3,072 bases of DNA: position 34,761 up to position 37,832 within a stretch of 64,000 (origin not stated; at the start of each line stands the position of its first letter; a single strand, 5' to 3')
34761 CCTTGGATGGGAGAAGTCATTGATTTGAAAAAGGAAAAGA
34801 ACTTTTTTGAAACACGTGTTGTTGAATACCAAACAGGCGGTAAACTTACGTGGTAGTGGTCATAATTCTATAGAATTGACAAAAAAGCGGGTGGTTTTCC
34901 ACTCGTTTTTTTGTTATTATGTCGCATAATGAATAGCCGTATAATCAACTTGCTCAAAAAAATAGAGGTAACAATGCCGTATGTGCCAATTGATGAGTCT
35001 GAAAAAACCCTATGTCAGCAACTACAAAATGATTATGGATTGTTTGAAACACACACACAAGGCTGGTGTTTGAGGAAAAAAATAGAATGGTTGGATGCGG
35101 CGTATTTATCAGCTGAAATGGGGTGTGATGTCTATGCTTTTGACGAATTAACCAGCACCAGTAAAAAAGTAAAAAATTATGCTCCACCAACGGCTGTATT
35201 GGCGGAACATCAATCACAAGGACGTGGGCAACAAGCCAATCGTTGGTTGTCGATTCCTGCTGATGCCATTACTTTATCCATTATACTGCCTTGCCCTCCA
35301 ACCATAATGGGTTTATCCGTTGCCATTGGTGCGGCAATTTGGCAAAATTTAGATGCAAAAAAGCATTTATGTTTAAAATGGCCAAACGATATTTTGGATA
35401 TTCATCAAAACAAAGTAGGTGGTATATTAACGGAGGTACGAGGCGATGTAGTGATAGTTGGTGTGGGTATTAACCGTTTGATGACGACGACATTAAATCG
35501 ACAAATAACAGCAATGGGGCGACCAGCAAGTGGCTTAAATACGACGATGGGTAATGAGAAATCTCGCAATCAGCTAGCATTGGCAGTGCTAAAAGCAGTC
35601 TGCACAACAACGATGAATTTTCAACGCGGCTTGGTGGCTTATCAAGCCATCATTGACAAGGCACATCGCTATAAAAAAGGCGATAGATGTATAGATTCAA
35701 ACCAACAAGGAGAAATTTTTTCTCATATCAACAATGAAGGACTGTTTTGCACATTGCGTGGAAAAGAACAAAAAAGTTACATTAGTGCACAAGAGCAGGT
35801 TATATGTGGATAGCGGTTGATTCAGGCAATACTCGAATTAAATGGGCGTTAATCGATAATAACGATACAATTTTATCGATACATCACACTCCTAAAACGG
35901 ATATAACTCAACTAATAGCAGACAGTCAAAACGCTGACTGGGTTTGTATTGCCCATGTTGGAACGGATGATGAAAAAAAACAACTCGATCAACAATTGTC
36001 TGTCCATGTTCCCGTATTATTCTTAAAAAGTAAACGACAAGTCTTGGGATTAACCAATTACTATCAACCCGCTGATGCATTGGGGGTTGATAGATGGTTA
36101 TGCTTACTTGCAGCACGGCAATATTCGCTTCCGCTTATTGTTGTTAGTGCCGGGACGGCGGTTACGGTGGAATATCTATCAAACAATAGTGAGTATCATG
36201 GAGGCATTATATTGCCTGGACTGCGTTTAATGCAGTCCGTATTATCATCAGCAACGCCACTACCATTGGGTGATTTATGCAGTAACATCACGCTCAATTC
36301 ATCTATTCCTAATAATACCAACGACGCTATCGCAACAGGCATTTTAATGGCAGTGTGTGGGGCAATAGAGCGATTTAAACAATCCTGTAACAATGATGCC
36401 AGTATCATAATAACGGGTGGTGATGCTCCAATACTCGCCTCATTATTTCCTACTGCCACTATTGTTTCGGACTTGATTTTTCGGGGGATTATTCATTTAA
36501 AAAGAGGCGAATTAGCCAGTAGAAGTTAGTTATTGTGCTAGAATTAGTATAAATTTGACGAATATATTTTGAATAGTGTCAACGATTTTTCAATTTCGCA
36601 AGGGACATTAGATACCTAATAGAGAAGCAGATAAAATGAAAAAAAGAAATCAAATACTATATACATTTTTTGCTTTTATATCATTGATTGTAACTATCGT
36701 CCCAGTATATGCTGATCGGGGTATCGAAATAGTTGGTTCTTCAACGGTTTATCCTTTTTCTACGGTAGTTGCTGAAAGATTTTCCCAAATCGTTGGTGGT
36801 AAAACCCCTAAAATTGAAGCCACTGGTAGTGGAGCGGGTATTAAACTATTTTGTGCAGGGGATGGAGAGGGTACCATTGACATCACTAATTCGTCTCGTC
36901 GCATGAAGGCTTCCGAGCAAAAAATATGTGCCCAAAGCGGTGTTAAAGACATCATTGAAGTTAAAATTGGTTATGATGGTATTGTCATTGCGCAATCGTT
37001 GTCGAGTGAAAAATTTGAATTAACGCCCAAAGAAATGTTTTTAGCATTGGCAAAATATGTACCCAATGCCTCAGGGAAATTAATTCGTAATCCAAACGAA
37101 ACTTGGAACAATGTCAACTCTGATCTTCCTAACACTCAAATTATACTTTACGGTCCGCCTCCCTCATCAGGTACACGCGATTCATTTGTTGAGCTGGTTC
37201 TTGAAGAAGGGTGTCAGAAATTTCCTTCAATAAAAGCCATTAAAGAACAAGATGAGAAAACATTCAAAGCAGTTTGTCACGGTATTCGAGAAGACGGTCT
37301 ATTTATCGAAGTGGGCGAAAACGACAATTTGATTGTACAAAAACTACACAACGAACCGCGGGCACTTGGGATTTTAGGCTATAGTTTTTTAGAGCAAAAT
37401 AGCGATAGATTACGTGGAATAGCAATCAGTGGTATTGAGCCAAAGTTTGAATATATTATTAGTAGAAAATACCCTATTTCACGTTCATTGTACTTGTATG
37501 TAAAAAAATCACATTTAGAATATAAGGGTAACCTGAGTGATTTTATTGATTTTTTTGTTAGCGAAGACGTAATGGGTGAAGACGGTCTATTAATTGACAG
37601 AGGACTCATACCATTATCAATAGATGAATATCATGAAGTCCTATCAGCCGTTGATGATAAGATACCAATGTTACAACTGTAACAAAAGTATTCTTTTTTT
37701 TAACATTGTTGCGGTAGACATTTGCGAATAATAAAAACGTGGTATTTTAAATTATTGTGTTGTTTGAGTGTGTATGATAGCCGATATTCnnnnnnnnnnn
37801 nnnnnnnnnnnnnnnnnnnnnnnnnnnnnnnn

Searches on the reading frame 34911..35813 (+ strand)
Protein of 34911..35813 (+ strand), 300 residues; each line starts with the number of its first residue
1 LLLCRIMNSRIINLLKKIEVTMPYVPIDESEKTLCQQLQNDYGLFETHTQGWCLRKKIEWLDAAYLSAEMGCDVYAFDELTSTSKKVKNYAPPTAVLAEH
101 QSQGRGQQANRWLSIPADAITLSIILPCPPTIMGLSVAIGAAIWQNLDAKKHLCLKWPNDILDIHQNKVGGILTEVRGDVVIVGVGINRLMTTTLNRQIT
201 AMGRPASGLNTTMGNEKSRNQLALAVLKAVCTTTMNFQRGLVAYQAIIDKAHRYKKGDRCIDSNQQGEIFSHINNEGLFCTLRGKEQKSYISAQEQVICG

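Call 90: search_protein_families(library=pfam, proteins=[window:34911-35813:+], max_evalue=0.00001)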
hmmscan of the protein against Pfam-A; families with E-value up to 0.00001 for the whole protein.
window:34911-35813:+ (300 aa): 1 family
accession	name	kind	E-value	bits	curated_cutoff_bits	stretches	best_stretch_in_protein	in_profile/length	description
PF03099.24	BPL_LplA_LipB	-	4.5e-10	40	21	1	85-188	16-133/133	Biotin/lipoate A/B protein ligase family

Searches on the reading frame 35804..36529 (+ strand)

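Call 90: search_protein_families(library=pfam, proteins=[window:35804-36529:+], max_evalue=0.00001)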
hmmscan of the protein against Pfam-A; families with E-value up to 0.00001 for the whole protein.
window:35804-36529:+ (241 aa): 1 family
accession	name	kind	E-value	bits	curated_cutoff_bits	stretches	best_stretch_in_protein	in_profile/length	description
PF03309.20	Pan_kinase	-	1.2e-36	126.9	24.7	1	3-191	2-202/205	Type III pantothenate kinase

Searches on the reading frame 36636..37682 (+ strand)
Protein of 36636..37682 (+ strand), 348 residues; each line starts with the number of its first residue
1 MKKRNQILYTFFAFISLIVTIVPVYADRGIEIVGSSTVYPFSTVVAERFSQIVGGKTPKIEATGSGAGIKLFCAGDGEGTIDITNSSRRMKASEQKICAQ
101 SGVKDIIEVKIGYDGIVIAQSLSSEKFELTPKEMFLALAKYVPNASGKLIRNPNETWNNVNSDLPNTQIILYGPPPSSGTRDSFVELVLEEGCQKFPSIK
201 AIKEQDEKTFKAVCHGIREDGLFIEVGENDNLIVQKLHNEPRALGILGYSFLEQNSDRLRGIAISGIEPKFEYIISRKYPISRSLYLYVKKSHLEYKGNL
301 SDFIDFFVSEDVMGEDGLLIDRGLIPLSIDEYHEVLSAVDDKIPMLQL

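Call 90: search_protein_families(library=pfam, proteins=[window:36636-37682:+], max_evalue=0.00001)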
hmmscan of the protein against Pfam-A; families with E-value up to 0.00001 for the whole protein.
window:36636-37682:+ (348 aa): 1 family
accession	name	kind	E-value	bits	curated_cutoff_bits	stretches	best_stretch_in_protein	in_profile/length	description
PF12849.12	PBP_like_2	-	1e-43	150.4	27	1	30-310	12-266/267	PBP superfamily domain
